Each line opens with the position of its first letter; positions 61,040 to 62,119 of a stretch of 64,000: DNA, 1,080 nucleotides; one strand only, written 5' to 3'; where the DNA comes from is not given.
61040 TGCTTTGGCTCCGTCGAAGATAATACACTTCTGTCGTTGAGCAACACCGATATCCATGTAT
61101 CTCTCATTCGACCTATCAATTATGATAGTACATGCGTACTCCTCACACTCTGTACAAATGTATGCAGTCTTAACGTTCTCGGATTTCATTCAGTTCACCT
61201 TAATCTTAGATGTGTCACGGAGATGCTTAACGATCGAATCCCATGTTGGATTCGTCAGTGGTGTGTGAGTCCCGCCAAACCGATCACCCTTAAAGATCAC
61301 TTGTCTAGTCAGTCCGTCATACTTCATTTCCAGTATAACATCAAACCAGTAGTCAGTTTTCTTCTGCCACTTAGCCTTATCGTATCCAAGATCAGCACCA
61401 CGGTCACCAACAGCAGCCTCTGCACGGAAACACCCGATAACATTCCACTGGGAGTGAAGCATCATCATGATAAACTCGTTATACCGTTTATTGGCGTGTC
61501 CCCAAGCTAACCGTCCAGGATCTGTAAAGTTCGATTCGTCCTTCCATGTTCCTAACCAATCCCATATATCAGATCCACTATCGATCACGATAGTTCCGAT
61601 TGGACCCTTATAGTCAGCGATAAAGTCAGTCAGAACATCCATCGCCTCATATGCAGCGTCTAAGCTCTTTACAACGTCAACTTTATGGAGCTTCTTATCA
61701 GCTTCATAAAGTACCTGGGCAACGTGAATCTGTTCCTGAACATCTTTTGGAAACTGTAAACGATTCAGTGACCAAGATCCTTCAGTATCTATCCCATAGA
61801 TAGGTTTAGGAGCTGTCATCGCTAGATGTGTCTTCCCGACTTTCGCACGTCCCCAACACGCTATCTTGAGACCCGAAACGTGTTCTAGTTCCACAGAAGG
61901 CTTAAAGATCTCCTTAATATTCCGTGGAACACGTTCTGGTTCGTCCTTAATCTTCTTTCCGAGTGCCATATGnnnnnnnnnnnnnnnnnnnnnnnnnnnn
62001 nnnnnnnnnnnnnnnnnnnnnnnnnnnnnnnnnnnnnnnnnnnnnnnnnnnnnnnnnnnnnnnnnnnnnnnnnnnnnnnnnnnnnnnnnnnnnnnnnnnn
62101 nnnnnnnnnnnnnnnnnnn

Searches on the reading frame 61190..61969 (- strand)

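Call 84: search_protein_families(library=pfam, proteins=[window:61190-61969:-], max_evalue=0.001)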
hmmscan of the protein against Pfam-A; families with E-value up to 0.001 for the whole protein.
window:61190-61969:- (259 aa): 1 family
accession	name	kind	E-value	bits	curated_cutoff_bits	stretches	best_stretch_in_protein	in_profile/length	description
PF13479.12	AAA_24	-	1e-13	52.1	27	1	33-226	2-175/195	AAA domain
